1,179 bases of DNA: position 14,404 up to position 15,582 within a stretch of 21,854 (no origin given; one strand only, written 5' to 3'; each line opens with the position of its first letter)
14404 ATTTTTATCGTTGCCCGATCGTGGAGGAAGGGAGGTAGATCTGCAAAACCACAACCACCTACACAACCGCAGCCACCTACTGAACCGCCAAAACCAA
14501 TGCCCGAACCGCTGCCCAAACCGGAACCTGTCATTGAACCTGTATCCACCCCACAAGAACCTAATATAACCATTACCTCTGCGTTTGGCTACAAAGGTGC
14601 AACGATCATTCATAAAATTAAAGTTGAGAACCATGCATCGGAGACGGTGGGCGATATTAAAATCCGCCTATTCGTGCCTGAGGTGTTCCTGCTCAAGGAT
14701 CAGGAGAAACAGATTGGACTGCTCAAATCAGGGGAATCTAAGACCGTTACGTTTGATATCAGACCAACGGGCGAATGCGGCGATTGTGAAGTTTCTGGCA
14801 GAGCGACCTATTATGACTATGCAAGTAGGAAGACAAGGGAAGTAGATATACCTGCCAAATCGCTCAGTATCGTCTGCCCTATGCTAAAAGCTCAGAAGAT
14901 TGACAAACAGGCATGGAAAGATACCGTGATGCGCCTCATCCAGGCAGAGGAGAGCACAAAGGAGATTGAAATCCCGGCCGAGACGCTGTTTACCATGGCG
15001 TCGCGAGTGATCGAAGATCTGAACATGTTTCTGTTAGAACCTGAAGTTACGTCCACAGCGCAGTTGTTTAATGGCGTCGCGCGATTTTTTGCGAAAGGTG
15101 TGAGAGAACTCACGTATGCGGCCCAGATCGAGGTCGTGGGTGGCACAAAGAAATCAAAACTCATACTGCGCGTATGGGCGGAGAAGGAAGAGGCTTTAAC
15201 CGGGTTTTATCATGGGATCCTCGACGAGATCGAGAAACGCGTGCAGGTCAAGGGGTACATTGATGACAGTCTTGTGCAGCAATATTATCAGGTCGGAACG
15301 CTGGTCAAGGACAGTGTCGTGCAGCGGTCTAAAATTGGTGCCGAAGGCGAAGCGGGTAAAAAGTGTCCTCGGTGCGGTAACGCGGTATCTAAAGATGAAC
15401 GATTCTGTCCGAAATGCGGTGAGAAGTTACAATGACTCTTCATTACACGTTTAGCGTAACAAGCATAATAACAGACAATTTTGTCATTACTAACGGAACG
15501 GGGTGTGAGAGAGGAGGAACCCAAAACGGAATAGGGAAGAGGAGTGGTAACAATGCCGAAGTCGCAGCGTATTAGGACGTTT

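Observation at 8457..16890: Tandem array of five paralogous single-pass membrane proteins with hypervariable N-terminal modules and a conserved cytoplasmic beta-sandwich/helical/zinc-ribbon module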

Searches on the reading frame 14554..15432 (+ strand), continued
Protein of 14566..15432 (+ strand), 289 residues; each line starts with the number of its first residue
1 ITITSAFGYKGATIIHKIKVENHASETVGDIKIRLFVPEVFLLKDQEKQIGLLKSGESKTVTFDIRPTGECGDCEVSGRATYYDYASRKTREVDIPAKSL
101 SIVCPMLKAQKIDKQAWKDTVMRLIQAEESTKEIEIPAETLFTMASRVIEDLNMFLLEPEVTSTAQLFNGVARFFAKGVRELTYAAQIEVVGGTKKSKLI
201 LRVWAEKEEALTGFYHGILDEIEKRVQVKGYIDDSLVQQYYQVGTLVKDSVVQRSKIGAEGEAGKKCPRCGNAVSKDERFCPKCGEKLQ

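Call 33: search_solved_structures(query=L041:5962-7122:-, max_evalue=1e-20)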
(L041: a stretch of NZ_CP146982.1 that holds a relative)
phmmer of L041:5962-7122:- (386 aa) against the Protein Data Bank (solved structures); distinct sequences matched with E-value up to 1e-20: 266 (the best 60 are shown).
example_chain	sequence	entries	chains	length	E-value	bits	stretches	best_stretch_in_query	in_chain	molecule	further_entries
5c18_A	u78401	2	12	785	1.4e-124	419.2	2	102-352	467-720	Transitional endoplasmic reticulum ATPase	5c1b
6chs_H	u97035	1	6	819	1.9e-124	418.7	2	100-337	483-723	Putative cell division control protein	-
7rlj_A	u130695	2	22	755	3.7e-124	417.7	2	102-343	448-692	Transitional endoplasmic reticulum ATPase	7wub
8yka_A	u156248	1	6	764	3.9e-124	417.7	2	102-343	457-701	Transitional endoplasmic reticulum ATPase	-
7y4w_A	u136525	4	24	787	4.4e-124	417.5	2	102-343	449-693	Transitional endoplasmic reticulum ATPase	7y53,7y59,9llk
7mdm_B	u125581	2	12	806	4.7e-124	417.4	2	102-343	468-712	Transitional endoplasmic reticulum ATPase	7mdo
5c19_A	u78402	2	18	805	4.7e-124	417.4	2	102-343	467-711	Transitional endoplasmic reticulum ATPase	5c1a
7k57_A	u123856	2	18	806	4.8e-124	417.4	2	102-343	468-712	Transitional endoplasmic reticulum ATPase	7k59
7l5w_A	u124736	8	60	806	4.8e-124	417.4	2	102-343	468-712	Transitional endoplasmic reticulum ATPase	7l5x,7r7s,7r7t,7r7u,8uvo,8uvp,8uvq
7bp9_A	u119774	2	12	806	4.8e-124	417.4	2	102-343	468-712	Transitional endoplasmic reticulum ATPase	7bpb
7bp8_A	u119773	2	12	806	4.8e-124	417.4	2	102-343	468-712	Transitional endoplasmic reticulum ATPase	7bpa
10qq_A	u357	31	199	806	4.8e-124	417.4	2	102-343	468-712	Transitional endoplasmic reticulum ATPase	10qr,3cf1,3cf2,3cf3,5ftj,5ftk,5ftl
7wub_D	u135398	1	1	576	4.8e-124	417.4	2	102-343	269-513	Transitional endoplasmic reticulum ATPase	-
5ifw_B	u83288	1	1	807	4.8e-124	417.4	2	102-343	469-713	Transitional endoplasmic reticulum ATPase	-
8b5r_A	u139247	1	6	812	4.9e-124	417.3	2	102-343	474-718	Transitional endoplasmic reticulum ATPase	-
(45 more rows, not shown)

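Call 58: search_protein_families(library=pfam, proteins=[P0127, P0132, P0137, P0151, P0154, P0169, P0172, P0175, P0180, P0192], max_evalue=0.00001)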
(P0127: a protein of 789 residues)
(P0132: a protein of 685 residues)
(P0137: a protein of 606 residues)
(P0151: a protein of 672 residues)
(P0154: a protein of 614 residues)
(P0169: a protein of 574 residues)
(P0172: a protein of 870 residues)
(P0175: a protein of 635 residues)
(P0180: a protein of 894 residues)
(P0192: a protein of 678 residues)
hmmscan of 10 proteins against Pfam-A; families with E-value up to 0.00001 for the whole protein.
P0127 (789 aa): 5 families
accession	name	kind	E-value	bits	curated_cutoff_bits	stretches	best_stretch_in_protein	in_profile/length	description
PF18975.6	DUF5711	-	1.3e-10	41.4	26.3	1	138-248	60-174/344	Family of unknown function (DUF5711)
PF13570.13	Beta-prop_ACSF4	-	5.2e-09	36.4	133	0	138-220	56-141/329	Beta-alanine-activating enzyme, beta-propeller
PF13360.13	PQQ_2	-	1.5e-06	28.5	27.6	1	154-300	5-148/233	Outer membrane protein assembly factor BamB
PF13240.11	Zn_Ribbon_1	-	2.1e-06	27.8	25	1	766-787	1-22/23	zinc-ribbon domain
PF23414.1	Beta-prop_EML_2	-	6.9e-06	26.1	90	0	159-231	28-101/266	Echinoderm microtubule-associated protein second beta-propeller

P0132 (685 aa): 32 families (the best 25 are shown)
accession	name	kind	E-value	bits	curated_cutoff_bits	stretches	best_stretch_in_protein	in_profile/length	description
PF00515.34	TPR_1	-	5.5e-126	406.2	27.8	10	142-174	2-34/34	Tetratricopeptide repeat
PF07719.23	TPR_2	-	1.6e-101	324.6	27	10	142-174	2-34/34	Tetratricopeptide repeat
PF13181.12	TPR_8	-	7.4e-93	297.4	25.7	8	142-174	2-34/34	Tetratricopeptide repeat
PF13431.12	TPR_17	-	2.7e-88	283.4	24.4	8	129-162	1-34/34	Tetratricopeptide repeat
PF13414.12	TPR_11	-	8.6e-87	285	26.8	9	17-53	6-42/42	TPR repeat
PF13424.12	TPR_12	-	3e-60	200.8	30.1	4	277-342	3-76/77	Tetratricopeptide repeat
PF13428.12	TPR_14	-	2.8e-56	182.5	23.5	1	142-183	2-43/44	Tetratricopeptide repeat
PF13432.12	TPR_16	-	9.1e-55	183.1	32.7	5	9-70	1-62/65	Tetratricopeptide repeat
PF14559.12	TPR_19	-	9.4e-43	144.8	25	4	87-144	5-62/68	Tetratricopeptide repeat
PF13176.12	TPR_7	-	2.8e-40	133.4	27.9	0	143-174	1-34/36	Tetratricopeptide repeat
PF13374.12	TPR_10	-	5.9e-37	125.1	27.5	0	43-68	6-31/42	Tetratricopeptide repeat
PF01239.28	PPTA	-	8.8e-37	122.9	29.5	0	293-321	1-29/32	Protein prenyltransferase alpha subunit repeat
PF13371.12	TPR_9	-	3.8e-35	120.2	35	1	20-72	10-62/73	Tetratricopeptide repeat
PF12895.13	ANAPC3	-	1.2e-34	118.8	27.2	2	19-98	3-81/82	Anaphase-promoting complex, cyclosome, subunit 3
PF13174.12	TPR_6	-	1.2e-29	101.3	26.3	0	142-173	1-32/33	Tetratricopeptide repeat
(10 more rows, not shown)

P0137 (606 aa): 0 families

P0151 (672 aa): 0 families

P0154 (614 aa): 2 families
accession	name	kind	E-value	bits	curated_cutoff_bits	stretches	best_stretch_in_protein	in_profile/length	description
PF00012.26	HSP70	-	3.6e-117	392.5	20.6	1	1-280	116-393/599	Hsp70 protein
PF06723.19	MreB_Mbl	-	3.6e-08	33.1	27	1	18-235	93-293/327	MreB/Mbl protein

P0169 (574 aa): 0 families

P0172 (870 aa): 0 families

P0175 (635 aa): 3 families
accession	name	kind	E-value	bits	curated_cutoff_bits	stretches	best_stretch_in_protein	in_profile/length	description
PF13240.11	Zn_Ribbon_1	-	8.3e-09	35.4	25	1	613-634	2-23/23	zinc-ribbon domain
PF13248.11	Zn_ribbon_3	-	1e-06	28.4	27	1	611-632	3-24/26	zinc-ribbon domain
PF12773.13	DZR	-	8.4e-06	26.3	27.3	0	610-631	24-45/45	Double zinc ribbon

P0180 (894 aa): 3 families
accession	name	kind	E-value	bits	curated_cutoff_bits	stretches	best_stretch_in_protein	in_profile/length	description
PF13646.12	HEAT_2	-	2.5e-10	41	27.7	1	383-479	3-86/88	HEAT repeats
PF11865.14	mTOR_dom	-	1e-06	29.2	27.6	0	384-508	15-139/160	Serine/threonine-protein kinase mTOR domain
PF02985.28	HEAT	-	4.6e-06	26.8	23.5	0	424-449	4-29/31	HEAT repeat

P0192 (678 aa): 16 families
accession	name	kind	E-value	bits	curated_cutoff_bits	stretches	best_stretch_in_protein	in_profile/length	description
PF14200.12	RicinB_lectin_2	-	3.7e-37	127.3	25.6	2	129-206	12-89/89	Ricin-type beta-trefoil lectin domain-like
PF00515.34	TPR_1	-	7e-32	108.4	27.8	3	347-378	3-34/34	Tetratricopeptide repeat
PF13181.12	TPR_8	-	1.5e-24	84.4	25.7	1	345-377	1-33/34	Tetratricopeptide repeat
PF07719.23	TPR_2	-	1.9e-24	84.2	27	3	345-377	1-33/34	Tetratricopeptide repeat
PF00652.28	Ricin_B_lectin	-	5.6e-21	75.5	29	1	131-264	2-126/126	Ricin-type beta-trefoil lectin domain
PF13414.12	TPR_11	-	7.3e-20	70.8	26.8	1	318-358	1-41/42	TPR repeat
PF13432.12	TPR_16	-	1.3e-19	70.7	32.7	2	283-345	3-65/65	Tetratricopeptide repeat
PF13431.12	TPR_17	-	2.1e-15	56.1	24.4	1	333-366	1-34/34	Tetratricopeptide repeat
PF14559.12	TPR_19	-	2.9e-15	56.8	25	2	291-349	5-63/68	Tetratricopeptide repeat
PF13428.12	TPR_14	-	7.9e-15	54.3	23.5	0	313-351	3-41/44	Tetratricopeptide repeat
PF13371.12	TPR_9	-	7.1e-13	48.8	35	1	323-380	7-61/73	Tetratricopeptide repeat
PF13424.12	TPR_12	-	4.3e-12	46.5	30.1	1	313-376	5-76/77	Tetratricopeptide repeat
PF01239.28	PPTA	-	1.2e-08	34.6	29.5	0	327-357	1-31/32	Protein prenyltransferase alpha subunit repeat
PF13176.12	TPR_7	-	7.8e-07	29.1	27.9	0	281-308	3-30/36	Tetratricopeptide repeat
PF23914.1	TPR_CcmH_CycH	-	2.6e-06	27.8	42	0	337-405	42-108/158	Cytochrome c-type biogenesis protein H TPR domain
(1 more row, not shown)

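Call 67: search_solved_structures(query=A8, max_evalue=1)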
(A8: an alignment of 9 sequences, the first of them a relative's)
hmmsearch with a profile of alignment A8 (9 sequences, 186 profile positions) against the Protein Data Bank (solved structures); distinct sequences matched with E-value up to 1: 2.
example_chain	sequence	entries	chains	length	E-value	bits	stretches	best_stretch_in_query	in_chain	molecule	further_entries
3kqf_A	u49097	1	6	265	0.014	18.3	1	99-154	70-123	Enoyl-CoA hydratase/isomerase family protein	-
6qbi_A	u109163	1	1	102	0.38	13.6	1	98-133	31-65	Surface protein, mlp lipoprotein family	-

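Call 68: search_protein_families(library=ncbifam, proteins=[L041:7173-7739:-, L041:5962-7122:-, L041:8013-9296:+, L046:1428-2711:-, L041:9392-10861:+], max_evalue=0.01)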
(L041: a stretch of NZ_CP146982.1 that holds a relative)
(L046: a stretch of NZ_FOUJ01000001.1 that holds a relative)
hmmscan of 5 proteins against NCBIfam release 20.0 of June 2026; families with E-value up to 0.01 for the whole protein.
L041:7173-7739:- (188 aa): 0 families

L041:5962-7122:- (386 aa): 34 families (the best 25 are shown)
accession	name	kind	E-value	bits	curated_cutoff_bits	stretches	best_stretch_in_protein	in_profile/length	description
TIGR01243.1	CDC48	subfamily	2.8e-83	280.5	802.65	1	102-349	444-705/733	CDC48 family AAA ATPase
NF003069.1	PRK03992.1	subfamily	1.1e-73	248.6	500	1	101-353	121-371/379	proteasome-activating nucleotidase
NF041006.2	cell_div_CdvC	equivalog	4e-73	246.4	650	1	5-368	6-363/370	cell division protein CdvC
TIGR01242.2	TIGR01242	subfamily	1.7e-68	231.3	500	1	101-353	104-354/362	proteasome-activating nucleotidase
TIGR01241.2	FtsH_fam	equivalog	2.1e-61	208.4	600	1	94-350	145-398/598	ATP-dependent zinc metalloprotease FtsH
NF047748.1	PrtsmActNtasePan1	equivalog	1.8e-60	205.1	750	1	101-353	138-388/405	proteasome-activating nucleotidase Pan1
NF047747.1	PrtsmActNtasePan2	equivalog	4e-58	197.5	700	1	100-353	140-391/397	proteasome-activating nucleotidase Pan2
TIGR03689.1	pup_AAA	equivalog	8.7e-52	176.5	504.75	1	82-323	153-404/512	proteasome ATPase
NF008004.0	PRK10733.1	equivalog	1.2e-45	155.6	1008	1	100-350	141-388/644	ATP-dependent zinc metalloprotease FtsH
NF042959.1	IteA_antiphage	equivalog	1.4e-38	133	510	1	49-325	31-300/367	anti-phage ATPase IteA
TIGR03922.1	T7SS_EccA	equivalog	1e-10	40.9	466.65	1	115-239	280-411/557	type VII secretion AAA-ATPase EccA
NF003230.0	PRK04195.1-6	equivalog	5.9e-10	38.4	441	1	111-221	14-114/494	replication factor C large subunit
NF003229.0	PRK04195.1-5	equivalog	2.3e-09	36.5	280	1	120-219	26-118/413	replication factor C large subunit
TIGR00382.1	clpX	equivalog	3.8e-07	29.4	370.75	1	147-233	119-210/414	ATP-dependent protease ATP-binding subunit ClpX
NF003226.0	PRK04195.1-1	equivalog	8.2e-07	28.3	588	1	139-267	34-149/405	replication factor C large subunit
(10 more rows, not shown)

L041:8013-9296:+ (428 aa): 0 families

L046:1428-2711:- (427 aa): 0 families

L041:9392-10861:+ (490 aa): 1 family
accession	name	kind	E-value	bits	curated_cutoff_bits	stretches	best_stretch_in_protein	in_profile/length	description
NF045535.1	Sel_Asgard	equivalog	0.00095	19.1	132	1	346-432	7-89/195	putative selenocysteine system protein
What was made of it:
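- The AAA ATPase aligns end to end with the CdvC model at E 4e-73 (call 68).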

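Call 74: fold_search(model_id=the predicted structure, library=pdb)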
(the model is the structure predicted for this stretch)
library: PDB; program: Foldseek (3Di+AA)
matches with E <= 10: 1625; with E <= 0.001: 49
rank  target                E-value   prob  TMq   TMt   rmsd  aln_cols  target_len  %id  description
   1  9qpq_H                3.0e-10  1.00  0.34  0.40  12.0       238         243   12  The structure of the COPI leaf bound to GOLPH3 (released 2025-10-22)
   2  1e42_A                1.3e-09  1.00  0.33  0.40  12.9       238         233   14  Beta2-adaptin appendage domain, from clathrin adaptor AP2 (released 2000-08-21)
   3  1pzd                  1.4e-09  1.00  0.32  0.34  14.2       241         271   11  Structural Identification of a conserved appendage domain in the carboxyl-terminus of the COPI gamma-subunit. (released 2003-10-14)
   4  5a1u_E                4.1e-09  1.00  0.31  0.13  13.6       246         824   10  The structure of the COPI coat triad (released 2015-07-08)
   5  1r4x                  8.6e-09  1.00  0.31  0.33  14.2       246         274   12  Crystal Structure Analys of the Gamma-COPI Appendage domain (released 2003-10-28)
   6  2iv9_A                2.2e-08  1.00  0.33  0.39  12.9       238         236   14  B2-appendage from AP2 in complex with Eps15 peptide (released 2007-03-13)
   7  1w80_A                5.5e-08  1.00  0.28  0.32  14.3       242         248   13  Crystal structure of the alpha-adaptin appendage domain, from the AP2 adaptor complex, bound to 2 peptides from Synapt (released 2004-10-27)
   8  2vj0_A                8.0e-08  1.00  0.29  0.33  14.1       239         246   13  Crystal structure of the alpha-adaptin appendage domain, from the AP2 adaptor complex, in complex with an FXDNF peptid (released 2007-12-25)
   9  9pue_A                3.4e-07  1.00  0.31  0.36  14.4       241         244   12  Structure of Alpha Appendage of AP2 bound to the FxDxF motif derived of CCDC32 (released 2026-04-08)
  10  7ohi_A                4.7e-07  1.00  0.27  0.31  14.3       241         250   13  FCHO1-peptide-AP2 alpha ear complex (released 2022-06-01)
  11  1b9k                  5.5e-07  1.00  0.31  0.37  14.6       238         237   12  ALPHA-ADAPTIN APPENDAGE DOMAIN, FROM CLATHRIN ADAPTOR AP2 (released 1999-07-06)
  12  3hs8_A                5.5e-07  1.00  0.29  0.34  14.5       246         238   11  Intersectin 1-peptide-AP2 alpha ear complex (released 2010-02-23)
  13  1qtp                  7.9e-07  1.00  0.29  0.34  14.2       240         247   14  CRYSTAL STRUCTURE OF THE AP-2 CLATHRIN ADAPTOR ALPHA-APPENDAGE (released 1999-07-12)
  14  5a1u_G                8.4e-07  1.00  0.24  0.10  12.9       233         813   11  The structure of the COPI coat triad (released 2015-07-08)
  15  9ppp_A                1.4e-06  1.00  0.29  0.34  14.5       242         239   12  Structure of Alpha Appendage of AP2 bound to the extended FxDxF motif derived of CCDC32 (released 2026-04-08)
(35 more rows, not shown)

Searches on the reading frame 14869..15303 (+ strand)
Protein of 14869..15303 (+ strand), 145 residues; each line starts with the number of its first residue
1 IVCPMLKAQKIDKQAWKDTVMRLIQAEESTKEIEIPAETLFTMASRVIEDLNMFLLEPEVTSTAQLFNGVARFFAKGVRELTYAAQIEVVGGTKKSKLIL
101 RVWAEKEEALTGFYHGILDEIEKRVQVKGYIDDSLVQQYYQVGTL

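Call 43: predict_structure(alignment_id=A3)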
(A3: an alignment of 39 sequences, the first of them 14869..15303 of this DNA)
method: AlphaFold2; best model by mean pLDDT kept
length: 145 residues; sequences in the alignment: 39
mean_pLDDT: 86.2   pTM: 0.81
mean pLDDT of the five models: 86.2, 86.1, 85.2, 84.8, 82.7
residues with pLDDT >= 90: 90; 70-90: 37; 50-70: 5; < 50: 13
segments of 3 or more residues with pLDDT < 50: 134-145
pLDDT, mean of each block of 10 residues (from residue 1): 78 96 89 92 95 96 94 94 96 93 91 89 80 50 32
secondary structure, 60 per line:
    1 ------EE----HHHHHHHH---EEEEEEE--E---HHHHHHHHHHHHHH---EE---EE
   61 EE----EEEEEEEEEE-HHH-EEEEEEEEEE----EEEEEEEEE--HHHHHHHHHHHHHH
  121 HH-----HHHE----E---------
elements in order: H13-20 E24-30 H37-50 E59-62 E67-76 E82-91 E96-104 H107-122
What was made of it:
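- The model of the platform alone has pLDDT 86.2 (call 43).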
